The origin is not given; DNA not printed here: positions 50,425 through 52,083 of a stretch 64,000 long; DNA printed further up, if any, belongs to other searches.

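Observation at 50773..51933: Cysteine-stripped NifB paralogue encoded right after nifK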

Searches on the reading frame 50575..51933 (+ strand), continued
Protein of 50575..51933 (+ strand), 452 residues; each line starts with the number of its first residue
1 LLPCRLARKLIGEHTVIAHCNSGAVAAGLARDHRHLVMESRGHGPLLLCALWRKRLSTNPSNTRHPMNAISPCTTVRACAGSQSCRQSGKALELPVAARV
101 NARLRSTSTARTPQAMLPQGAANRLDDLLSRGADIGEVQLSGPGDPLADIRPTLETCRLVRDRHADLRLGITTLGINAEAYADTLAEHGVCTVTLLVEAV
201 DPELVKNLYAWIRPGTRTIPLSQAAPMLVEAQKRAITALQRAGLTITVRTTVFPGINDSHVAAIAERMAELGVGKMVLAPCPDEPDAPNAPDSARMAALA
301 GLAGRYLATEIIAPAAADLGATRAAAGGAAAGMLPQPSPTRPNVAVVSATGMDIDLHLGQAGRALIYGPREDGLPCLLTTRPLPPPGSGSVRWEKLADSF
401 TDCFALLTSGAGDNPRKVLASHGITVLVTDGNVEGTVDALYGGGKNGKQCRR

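Call 54: find_related_loci(query=A1, collection=genome_contigs, flank=4000)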
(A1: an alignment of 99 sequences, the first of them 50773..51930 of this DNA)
Query A1 (386 aa) in genome_contigs; peptide patterns used: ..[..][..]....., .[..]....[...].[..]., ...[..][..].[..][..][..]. (x = any residue, [..] = any of these).
347 stretches matched a pattern; 310 encode a relative of the query (tblastn E <= 1e-3); the best 80 are kept; 80 distinct loci.
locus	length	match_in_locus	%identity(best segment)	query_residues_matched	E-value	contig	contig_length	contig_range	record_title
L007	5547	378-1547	74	1-386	2e-176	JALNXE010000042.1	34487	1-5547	MAG: Desulfobulbaceae bacterium isolate SO_2016_LW3 bin 20 scaffold01927_LW162_2016, whole genome shotgun sequence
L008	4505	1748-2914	71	1-385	8e-178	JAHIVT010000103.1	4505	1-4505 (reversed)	MAG: Proteobacteria bacterium isolate MM_PC_MetaG.mb.92 MM_PC_MetaG.mb.92_k141_789695, whole genome shotgun sequence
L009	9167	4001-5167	71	1-385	2e-172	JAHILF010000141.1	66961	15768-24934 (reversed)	MAG: Proteobacteria bacterium isolate KR13_N2.mb.116 KR13_N2.mb.116_k141_338538, whole genome shotgun sequence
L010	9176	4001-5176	59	1-386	1e-139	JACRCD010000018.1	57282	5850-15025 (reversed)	MAG: Deltaproteobacteria bacterium isolate NC_groundwater_1637_Pr3_B-0.1um_54_18 SR-2_scaffold_141_408887, whole genome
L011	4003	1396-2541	52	8-385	5e-131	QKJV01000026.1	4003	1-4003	MAG: Desulfobulbaceae bacterium isolate SZUA-615 scaffold_231701, whole genome shotgun sequence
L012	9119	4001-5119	51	18-386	3e-116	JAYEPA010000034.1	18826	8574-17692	MAG: Thermodesulfobacteriota bacterium isolate MAG015 MAG015_34, whole genome shotgun sequence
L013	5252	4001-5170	47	4-385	2e-115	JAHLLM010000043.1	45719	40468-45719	MAG: Desulfobulbaceae bacterium isolate MAG127 NODE_1795_length_45719_cov_199.336370, whole genome shotgun sequence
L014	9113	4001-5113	51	20-386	4e-116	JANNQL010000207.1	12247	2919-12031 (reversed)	MAG: Pseudomonadota bacterium isolate SOY_31_metabat_452_sub SOY_31_k141_650646, whole genome shotgun sequence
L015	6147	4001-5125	50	13-380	2e-112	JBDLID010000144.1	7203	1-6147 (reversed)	MAG: Thermodesulfobacteriota bacterium isolate MAG013 MAG013_144, whole genome shotgun sequence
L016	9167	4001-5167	48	1-386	2e-110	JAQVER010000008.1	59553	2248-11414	MAG: Desulfocapsaceae bacterium isolate STE_14 NODE_845_length_59553_cov_3.929273_Sandtown_E, whole genome shotgun seque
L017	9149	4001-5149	49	9-386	4e-110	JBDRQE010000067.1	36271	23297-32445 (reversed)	MAG: Pseudomonadota bacterium isolate MEGAHIT-group-2.20 k141_1398602, whole genome shotgun sequence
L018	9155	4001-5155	50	3-386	2e-117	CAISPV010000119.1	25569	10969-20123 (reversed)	MAG: uncultured Desulfobulbaceae bacterium isolate MJ-2014_bin-0326 genome assembly, contig: bin-0326:119/124, whole gen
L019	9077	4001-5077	50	17-375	1e-108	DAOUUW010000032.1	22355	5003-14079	MAG TPA_asm: Deltaproteobacteria bacterium isolate CSMAG_833 CSMAG_833_k141_1742258_length_22355_cov_32.2491, whole geno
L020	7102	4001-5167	47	2-386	1e-108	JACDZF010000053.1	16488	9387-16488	MAG: Desulfocapsa sp. isolate ppb01 NODE_312_length_16488_cov_329.888456, whole genome shotgun sequence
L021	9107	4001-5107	49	12-375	1e-108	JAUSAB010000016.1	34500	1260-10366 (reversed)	MAG: Desulfocapsaceae bacterium isolate E6_concoct.bin.65_sub E6_k141_5986, whole genome shotgun sequence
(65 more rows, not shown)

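Call 74: find_homologous_proteins(query=A3)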
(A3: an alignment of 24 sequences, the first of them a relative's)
Query A3 (24 sequences) (391 aa, profile of the alignment): 639 proteins with E <= 0.001 among 8000 candidates; the best 120 are listed.
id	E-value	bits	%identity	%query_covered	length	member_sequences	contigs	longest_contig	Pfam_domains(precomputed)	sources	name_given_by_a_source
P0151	5.7e-137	475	50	97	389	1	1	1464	PF02579.23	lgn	-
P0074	1.6e-136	474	45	98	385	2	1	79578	PF04055.28,PF02579.23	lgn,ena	-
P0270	1.8e-136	473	42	91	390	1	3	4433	PF04055.28,PF02579.23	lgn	-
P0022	2.0e-136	473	45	91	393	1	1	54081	PF04055.28,PF02579.23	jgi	jgi:nitrogen fixation protein NifB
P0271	1.0e-135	471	45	91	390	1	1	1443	PF04055.28,PF02579.23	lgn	-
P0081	1.4e-135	471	41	91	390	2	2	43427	PF04055.28,PF02579.23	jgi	jgi:nitrogen fixation protein NifB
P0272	5.7e-135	468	45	91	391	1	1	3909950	PF04055.28,PF02579.23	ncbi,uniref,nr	ncbi:radical SAM protein [Pseudodesulfovibrio cashew]|uniref:Radical SAM protein n=1 Tax=Pseudodesul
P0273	5.8e-135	468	43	91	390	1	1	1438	PF04055.28,PF02579.23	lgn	-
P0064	1.3e-134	467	42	91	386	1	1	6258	PF02579.23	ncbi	-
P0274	1.8e-134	467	48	97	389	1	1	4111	PF02579.23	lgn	-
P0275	2.1e-134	467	50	97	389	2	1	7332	PF04055.28,PF02579.23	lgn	-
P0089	2.7e-134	466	42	91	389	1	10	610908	PF04055.28,PF02579.23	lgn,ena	-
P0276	3.3e-134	466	45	93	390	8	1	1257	PF04055.28,PF02579.23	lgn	-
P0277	3.6e-134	466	44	91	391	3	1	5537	PF04055.28,PF02579.23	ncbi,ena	-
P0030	3.9e-134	466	43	91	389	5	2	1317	PF04055.28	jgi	jgi:nitrogen fixation protein NifB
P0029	6.0e-134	465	44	94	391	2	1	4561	PF04055.28,PF02579.23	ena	-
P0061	6.6e-134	465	42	91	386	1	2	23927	PF04055.28,PF02579.23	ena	-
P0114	1.7e-133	464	42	91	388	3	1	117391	PF04055.28,PF02579.23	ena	-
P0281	1.7e-133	464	42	91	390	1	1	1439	PF04055.28,PF02579.23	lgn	-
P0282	2.1e-133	463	43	91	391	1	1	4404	PF04055.28,PF02579.23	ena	-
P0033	2.6e-133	463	46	91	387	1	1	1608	PF04055.28,PF02579.23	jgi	jgi:nitrogen fixation protein NifB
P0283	3.0e-133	463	43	91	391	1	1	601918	PF04055.28,PF02579.23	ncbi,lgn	ncbi:MAG: radical SAM protein [Pseudodesulfovibrio sp.]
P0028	9.3e-133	461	46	91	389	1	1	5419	PF04055.28,PF02579.23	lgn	-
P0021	9.3e-133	461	45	91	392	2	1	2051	PF04055.28,PF02579.23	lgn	-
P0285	1.2e-132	461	43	91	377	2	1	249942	PF04055.28,PF02579.23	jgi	jgi:nitrogen fixation protein NifB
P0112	1.4e-132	461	41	91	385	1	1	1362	PF04055.28,PF02579.23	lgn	-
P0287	1.6e-132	460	42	91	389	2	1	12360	PF04055.28,PF02579.23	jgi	jgi:nitrogen fixation protein NifB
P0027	2.0e-132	460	44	91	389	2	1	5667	PF04055.28,PF02579.23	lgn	-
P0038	2.1e-132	460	43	94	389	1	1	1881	PF04055.28,PF02579.23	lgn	-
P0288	2.4e-132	460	41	91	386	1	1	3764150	PF04055.28,PF02579.23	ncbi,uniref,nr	ncbi:radical SAM protein [Pseudodesulfovibrio sediminis]|uniref:Nitrogenase cofactor biosynthesis pr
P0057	3.1e-132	460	40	91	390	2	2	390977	PF04055.28,PF02579.23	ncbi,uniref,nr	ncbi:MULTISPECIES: radical SAM protein [unclassified Pseudodesulfovibrio]|uniref:NifB/NifX family mo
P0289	3.1e-132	459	43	91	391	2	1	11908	PF04055.28,PF02579.23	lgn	-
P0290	3.4e-132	459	46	91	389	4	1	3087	PF04055.28,PF02579.23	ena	-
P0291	3.9e-132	459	40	91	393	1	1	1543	PF04055.28,PF02579.23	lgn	-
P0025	4.2e-132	459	46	92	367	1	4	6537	PF04055.28,PF02579.23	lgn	-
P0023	4.8e-132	459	44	94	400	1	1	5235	PF04055.28,PF02579.23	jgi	-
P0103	5.0e-132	459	43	91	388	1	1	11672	PF04055.28,PF02579.23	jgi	-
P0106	6.7e-132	458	41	91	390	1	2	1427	PF04055.28,PF02579.23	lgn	-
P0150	8.4e-132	458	100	100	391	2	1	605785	PF04055.28,PF02579.23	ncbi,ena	-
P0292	1.1e-131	458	39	91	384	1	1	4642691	PF04055.28,PF02579.23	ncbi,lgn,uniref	ncbi:MAG: NifB/NifX family molybdenum-iron cluster-binding protein [Candidatus Electrothrix sp. GW3-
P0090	1.3e-131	457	42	92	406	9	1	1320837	PF04055.28,PF02579.23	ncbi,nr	ncbi:radical SAM protein [Pseudodesulfovibrio senegalensis]|nr:radical SAM protein [Pseudodesulfovib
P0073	1.9e-131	457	44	91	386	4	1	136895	PF04055.28,PF02579.23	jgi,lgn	jgi:nitrogen fixation protein NifB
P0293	2.0e-131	457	43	91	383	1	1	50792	PF04055.28,PF02579.23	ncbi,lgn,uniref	ncbi:Nitrogenase FeMo-cofactor synthesis FeS core scaffold and assembly protein NifB [hydrothermal v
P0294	2.4e-131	457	44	91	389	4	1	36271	PF04055.28,PF02579.23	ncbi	ncbi:MAG: radical SAM protein [Pseudomonadota bacterium]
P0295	2.6e-131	456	44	91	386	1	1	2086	PF04055.28,PF02579.23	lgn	-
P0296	3.1e-131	456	42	91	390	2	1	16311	PF04055.28,PF02579.23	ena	-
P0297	3.5e-131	456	45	94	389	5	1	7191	PF02579.23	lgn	-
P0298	4.1e-131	456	40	92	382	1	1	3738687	PF04055.28,PF02579.23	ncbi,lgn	ncbi:MAG: radical SAM protein [Candidatus Electrothrix sp. YB6]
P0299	4.5e-131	456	44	91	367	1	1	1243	PF02579.23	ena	-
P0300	8.1e-131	455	43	91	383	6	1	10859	PF04055.28,PF02579.23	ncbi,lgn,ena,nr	ncbi:MAG: radical SAM protein [Proteobacteria bacterium]|nr:radical SAM protein [Pseudomonadota bact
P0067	9.3e-131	455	42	95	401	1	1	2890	PF04055.28,PF02579.23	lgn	-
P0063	1.4e-130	454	41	97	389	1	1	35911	PF04055.28,PF02579.23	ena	-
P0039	1.4e-130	454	42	94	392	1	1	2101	PF04055.28,PF02579.23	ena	-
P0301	1.5e-130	454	42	91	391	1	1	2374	PF04055.28,PF02579.23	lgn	-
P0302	1.7e-130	454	40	91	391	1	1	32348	PF04055.28,PF02579.23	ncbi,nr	ncbi:radical SAM protein [Pseudodesulfovibrio sp.]|nr:radical SAM protein [Pseudodesulfovibrio sp.]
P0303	2.5e-130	453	44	93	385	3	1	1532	PF04055.28,PF02579.23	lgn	-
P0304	3.0e-130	453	42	92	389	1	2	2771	PF02579.23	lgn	-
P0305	3.6e-130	453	43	91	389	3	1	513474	PF04055.28,PF02579.23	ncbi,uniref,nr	ncbi:radical SAM protein [Desulfovibrio sp. Fe33]|uniref:radical SAM protein n=1 Tax=Desulfovibrio s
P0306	4.2e-130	452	41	91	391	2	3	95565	PF04055.28,PF02579.23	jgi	-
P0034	5.1e-130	452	47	93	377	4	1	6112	PF04055.28,PF02579.23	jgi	jgi:nitrogen fixation protein NifB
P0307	5.3e-130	452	41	91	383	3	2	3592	PF04055.28,PF02579.23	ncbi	-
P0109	5.6e-130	452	44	99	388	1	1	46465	PF02579.23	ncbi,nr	ncbi:MAG: hypothetical protein L3J03_03955 [Desulfobacterales bacterium]|nr:hypothetical protein [De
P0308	6.6e-130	452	43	92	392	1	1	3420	PF04055.28,PF02579.23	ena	-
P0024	6.7e-130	452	42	97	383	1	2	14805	PF04055.28,PF02579.23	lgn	-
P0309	6.9e-130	452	43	94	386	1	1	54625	PF04055.28,PF02579.23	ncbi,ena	-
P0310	8.0e-130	452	43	99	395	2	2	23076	PF04055.28,PF02579.23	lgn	-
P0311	9.7e-130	451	43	92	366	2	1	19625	PF04055.28,PF02579.23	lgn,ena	-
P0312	9.7e-130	451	43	91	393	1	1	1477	PF04055.28,PF02579.23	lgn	-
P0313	1.0e-129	451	42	93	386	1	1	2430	PF04055.28,PF02579.23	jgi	jgi:nitrogen fixation protein NifB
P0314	1.0e-129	451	45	91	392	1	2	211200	PF04055.28,PF02579.23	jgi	-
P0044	1.1e-129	451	41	91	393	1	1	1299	PF04055.28,PF02579.23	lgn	-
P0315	1.1e-129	451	43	99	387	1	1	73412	PF04055.28,PF02579.23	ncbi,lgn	ncbi:MAG: NifB/NifX family molybdenum-iron cluster-binding protein [Pseudomonadota bacterium]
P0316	1.4e-129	451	43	91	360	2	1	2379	PF04055.28,PF02579.23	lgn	-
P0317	1.4e-129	451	40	91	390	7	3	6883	PF04055.28,PF02579.23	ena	-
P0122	1.5e-129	451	43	91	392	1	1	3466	PF04055.28,PF02579.23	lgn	-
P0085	1.6e-129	451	41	97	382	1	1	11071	PF04055.28,PF02579.23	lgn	-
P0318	1.9e-129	450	44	91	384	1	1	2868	PF04055.28,PF02579.23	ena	-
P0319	2.1e-129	450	40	97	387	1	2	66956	PF04055.28,PF02579.23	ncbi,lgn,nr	ncbi:MAG: radical SAM protein [Proteobacteria bacterium]|nr:radical SAM protein [Pseudomonadota bact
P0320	2.3e-129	450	41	91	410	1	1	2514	PF04055.28,PF02579.23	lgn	-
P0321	2.6e-129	450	41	91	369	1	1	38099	PF04055.28,PF02579.23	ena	-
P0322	2.7e-129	450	44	93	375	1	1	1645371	PF04055.28,PF02579.23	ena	-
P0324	3.5e-129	449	44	94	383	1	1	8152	PF04055.28,PF02579.23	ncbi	-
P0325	3.7e-129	449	45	91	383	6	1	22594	PF04055.28,PF02579.23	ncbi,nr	ncbi:MAG: radical SAM protein [Proteobacteria bacterium]|nr:radical SAM protein [Pseudomonadota bact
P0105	4.5e-129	449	42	97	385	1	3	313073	PF04055.28,PF02579.23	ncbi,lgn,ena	-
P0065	4.7e-129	449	45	92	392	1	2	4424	PF04055.28,PF02579.23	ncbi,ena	-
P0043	4.8e-129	449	44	92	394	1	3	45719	PF04055.28,PF02579.23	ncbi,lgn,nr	ncbi:MAG: radical SAM protein [Desulfobulbaceae bacterium]|nr:radical SAM protein [Desulfobulbaceae 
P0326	5.0e-129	449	40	91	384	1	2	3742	PF04055.28,PF02579.23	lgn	-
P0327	5.4e-129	449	42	91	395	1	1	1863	PF04055.28,PF02579.23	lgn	-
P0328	6.2e-129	449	42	94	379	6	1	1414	PF02579.23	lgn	-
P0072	6.6e-129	449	48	93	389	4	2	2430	PF02579.23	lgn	-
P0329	7.4e-129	448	42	99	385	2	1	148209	PF02579.23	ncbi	ncbi:NifB/NifX family molybdenum-iron cluster-binding protein [Desulfolithobacter sp.]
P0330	7.5e-129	448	45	92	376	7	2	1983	PF04055.28,PF02579.23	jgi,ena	-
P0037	8.5e-129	448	46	93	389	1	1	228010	PF04055.28,PF02579.23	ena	-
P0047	8.6e-129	448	46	92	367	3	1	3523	PF04055.28,PF02579.23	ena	-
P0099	1.0e-128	448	45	92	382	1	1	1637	PF04055.28,PF02579.23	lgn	-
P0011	1.3e-128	448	42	92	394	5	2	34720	PF04055.28,PF02579.23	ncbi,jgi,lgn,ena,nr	ncbi:MAG: radical SAM protein [Proteobacteria bacterium]|nr:radical SAM protein [Pseudomonadota bact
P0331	1.3e-128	448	45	93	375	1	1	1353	PF04055.28,PF02579.23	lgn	-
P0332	1.4e-128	447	44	93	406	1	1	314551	PF04055.28,PF02579.23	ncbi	ncbi:radical SAM protein [Desulfocurvus sp. DL9XJH121]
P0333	1.4e-128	447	45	91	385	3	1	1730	PF04055.28,PF02579.23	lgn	-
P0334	1.6e-128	447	43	91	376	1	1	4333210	PF04055.28,PF02579.23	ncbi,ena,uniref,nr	ncbi:NifB/NifX family molybdenum-iron cluster-binding protein [Maridesulfovibrio sp.]|uniref:NifB/Ni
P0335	1.6e-128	447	41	91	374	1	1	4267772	PF04055.28,PF02579.23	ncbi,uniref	ncbi:NifB/NifX family molybdenum-iron cluster-binding protein [Maridesulfovibrio sp. FT414]|uniref:N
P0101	1.7e-128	447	42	91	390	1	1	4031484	PF04055.28,PF02579.23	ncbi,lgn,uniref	ncbi:radical SAM protein [Pseudodesulfovibrio sp.]|uniref:radical SAM protein n=1 Tax=unclassified P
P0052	2.0e-128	447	39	97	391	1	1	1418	PF04055.28,PF02579.23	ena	-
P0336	2.0e-128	447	45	91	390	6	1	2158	PF02579.23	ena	-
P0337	2.1e-128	447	44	91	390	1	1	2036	PF04055.28,PF02579.23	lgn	-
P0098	2.1e-128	447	43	91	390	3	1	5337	PF04055.28,PF02579.23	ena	-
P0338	2.4e-128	447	45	95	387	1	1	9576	PF04055.28,PF02579.23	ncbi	-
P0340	3.1e-128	446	38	91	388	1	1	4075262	PF04055.28,PF02579.23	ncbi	ncbi:Radical SAM protein [Candidatus Electrothrix laxa]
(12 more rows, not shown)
